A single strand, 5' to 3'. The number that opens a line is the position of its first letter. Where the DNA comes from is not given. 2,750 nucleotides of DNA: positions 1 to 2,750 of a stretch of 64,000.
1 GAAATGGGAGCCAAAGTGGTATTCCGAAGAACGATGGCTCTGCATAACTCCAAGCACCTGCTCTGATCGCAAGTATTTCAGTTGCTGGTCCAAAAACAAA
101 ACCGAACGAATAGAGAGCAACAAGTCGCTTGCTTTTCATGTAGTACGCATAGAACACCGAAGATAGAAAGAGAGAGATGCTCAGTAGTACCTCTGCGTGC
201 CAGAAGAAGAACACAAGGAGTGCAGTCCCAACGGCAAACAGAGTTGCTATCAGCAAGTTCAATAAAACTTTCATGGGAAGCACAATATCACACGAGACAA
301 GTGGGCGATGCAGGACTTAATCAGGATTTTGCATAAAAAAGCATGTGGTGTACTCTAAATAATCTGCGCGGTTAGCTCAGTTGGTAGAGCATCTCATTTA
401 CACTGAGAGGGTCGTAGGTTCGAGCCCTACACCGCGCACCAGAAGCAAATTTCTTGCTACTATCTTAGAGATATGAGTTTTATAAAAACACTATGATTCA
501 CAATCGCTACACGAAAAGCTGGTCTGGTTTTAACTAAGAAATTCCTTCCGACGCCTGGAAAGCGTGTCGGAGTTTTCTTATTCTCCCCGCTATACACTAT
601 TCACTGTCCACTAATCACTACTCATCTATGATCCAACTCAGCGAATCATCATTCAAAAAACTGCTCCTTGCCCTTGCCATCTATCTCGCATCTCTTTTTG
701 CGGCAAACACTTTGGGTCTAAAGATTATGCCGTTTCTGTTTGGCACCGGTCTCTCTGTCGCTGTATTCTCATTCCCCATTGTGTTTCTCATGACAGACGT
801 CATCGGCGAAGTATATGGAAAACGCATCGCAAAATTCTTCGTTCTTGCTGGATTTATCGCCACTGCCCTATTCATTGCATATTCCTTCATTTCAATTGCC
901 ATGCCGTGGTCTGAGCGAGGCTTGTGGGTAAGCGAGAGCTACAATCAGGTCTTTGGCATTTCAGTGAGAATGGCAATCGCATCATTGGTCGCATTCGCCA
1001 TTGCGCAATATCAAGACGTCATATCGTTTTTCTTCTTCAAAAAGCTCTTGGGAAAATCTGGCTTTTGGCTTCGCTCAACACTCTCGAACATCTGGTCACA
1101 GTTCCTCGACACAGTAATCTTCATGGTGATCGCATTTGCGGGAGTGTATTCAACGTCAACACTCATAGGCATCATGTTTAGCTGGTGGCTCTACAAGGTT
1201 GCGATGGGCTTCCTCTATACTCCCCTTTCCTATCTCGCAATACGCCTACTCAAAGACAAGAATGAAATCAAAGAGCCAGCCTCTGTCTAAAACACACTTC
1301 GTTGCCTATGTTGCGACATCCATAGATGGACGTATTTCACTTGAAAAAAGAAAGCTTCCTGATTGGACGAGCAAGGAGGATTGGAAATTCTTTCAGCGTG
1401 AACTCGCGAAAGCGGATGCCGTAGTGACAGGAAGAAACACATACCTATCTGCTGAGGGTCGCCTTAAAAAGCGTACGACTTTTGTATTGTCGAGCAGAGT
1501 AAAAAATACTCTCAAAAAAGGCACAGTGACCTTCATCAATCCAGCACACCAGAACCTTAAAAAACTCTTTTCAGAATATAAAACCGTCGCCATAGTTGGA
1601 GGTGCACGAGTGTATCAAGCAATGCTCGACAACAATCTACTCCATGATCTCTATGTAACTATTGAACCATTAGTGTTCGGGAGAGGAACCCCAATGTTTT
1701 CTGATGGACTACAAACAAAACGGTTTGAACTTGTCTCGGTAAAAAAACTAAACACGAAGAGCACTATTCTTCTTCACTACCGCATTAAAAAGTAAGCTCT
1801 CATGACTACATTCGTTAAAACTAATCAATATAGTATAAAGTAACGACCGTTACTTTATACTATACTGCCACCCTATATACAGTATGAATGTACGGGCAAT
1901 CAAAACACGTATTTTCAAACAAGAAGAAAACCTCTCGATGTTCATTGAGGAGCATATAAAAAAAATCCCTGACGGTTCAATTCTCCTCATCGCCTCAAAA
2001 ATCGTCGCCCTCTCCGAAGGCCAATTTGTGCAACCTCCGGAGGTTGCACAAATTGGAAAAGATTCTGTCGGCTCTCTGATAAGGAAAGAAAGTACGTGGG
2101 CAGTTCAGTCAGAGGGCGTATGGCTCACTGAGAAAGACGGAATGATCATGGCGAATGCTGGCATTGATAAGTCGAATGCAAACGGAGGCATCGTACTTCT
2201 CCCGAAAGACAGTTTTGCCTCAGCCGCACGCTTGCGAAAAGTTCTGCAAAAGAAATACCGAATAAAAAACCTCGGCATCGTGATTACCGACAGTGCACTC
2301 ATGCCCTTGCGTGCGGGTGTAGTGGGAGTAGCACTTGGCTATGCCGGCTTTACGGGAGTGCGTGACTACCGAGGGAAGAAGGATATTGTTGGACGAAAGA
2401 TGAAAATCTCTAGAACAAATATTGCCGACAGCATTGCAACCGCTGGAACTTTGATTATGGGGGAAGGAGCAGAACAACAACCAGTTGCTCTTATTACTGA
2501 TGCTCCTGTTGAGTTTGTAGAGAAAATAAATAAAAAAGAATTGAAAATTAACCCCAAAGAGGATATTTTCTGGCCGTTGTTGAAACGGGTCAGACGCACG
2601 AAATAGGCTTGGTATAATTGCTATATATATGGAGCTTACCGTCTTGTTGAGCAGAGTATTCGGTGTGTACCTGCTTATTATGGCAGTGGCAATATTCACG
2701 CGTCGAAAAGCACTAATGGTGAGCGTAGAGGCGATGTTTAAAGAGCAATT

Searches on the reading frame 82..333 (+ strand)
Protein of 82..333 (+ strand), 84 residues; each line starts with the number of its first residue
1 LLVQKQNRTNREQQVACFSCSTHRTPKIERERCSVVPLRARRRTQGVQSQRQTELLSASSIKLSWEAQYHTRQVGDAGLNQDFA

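Call 61: search_protein_families(library=pfam, alignment_id=A6, max_evalue=0.00001)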
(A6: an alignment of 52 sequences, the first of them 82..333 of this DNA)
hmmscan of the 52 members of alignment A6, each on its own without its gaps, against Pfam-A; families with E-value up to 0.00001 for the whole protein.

A. member 1, window:82-333:+ (84 aa): 0 families

B. families by the number of members that match (of 52 scanned): 65 families (the first 25 are shown)
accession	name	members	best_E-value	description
PF01078.27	Mg_chelatase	2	1.8e-75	Magnesium chelatase, subunit ChlI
PF05635.17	23S_rRNA_IVP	2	5e-41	23S rRNA-intervening sequence protein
PF07728.20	AAA_5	2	2.2e-10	AAA domain (dynein-related subfamily)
PF00476.26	DNA_pol_A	1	9e-133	DNA polymerase family A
PF00437.27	T2SSE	1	2.2e-116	Type II/IV secretion system protein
PF00580.27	UvrD-helicase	1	1.6e-79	UvrD/REP helicase N-terminal domain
PF05496.18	RuvB_N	1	6.5e-73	Holliday junction DNA helicase RuvB P-loop domain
PF13361.12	UvrD_C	1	3.3e-67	UvrD-like helicase C-terminal domain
PF00579.31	tRNA-synt_1b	1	5.5e-65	tRNA synthetases class I (W and Y)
PF00308.24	Bac_DnaA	1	8.9e-64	Bacterial DnaA ATPAse domain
PF00912.28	Transgly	1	1.8e-58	Transglycosylase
PF02739.22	5_3_exonuc_N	1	2.4e-51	5'-3' exonuclease, N-terminal resolvase-like domain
PF01138.27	RNase_PH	1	1e-48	3' exoribonuclease family, domain 1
PF00398.26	RrnaAD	1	5.2e-45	Ribosomal RNA adenine dimethylase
PF01996.21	F420_ligase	1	1.2e-43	F420-0:Gamma-glutamyl ligase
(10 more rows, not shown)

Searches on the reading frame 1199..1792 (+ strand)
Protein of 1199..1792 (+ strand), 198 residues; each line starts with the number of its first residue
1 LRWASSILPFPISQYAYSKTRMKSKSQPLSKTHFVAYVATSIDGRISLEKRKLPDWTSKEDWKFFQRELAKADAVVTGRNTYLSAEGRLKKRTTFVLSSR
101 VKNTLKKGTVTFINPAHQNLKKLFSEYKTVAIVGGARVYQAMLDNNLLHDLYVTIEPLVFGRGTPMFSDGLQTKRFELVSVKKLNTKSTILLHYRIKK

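Call 83: search_protein_families(library=pfam, proteins=[window:1199-1792:+], max_evalue=0.001)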
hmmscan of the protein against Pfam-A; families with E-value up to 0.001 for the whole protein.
window:1199-1792:+ (198 aa): 2 families
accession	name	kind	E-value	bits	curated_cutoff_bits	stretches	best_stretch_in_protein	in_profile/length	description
PF01872.23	RibD_C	-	1.3e-14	54.9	24.1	1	36-186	5-193/197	RibD C-terminal domain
PF00186.24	DHFR_1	-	2.4e-14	53.8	25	1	51-184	18-142/159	Dihydrofolate reductase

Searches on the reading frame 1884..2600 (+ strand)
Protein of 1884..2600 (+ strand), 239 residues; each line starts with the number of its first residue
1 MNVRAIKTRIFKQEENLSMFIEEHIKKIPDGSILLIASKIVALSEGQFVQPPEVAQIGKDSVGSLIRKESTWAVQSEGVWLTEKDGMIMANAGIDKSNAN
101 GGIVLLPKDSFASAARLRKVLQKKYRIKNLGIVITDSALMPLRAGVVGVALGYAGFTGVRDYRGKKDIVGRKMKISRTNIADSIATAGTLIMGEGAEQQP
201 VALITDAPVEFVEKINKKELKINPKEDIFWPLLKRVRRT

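Call 83: search_protein_families(library=pfam, proteins=[window:1884-2600:+], max_evalue=0.001)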
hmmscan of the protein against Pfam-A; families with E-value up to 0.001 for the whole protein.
window:1884-2600:+ (239 aa): 1 family
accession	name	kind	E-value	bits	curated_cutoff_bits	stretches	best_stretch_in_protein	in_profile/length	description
PF01996.21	F420_ligase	-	1.1e-43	149.7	25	1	6-205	2-217/218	F420-0:Gamma-glutamyl ligase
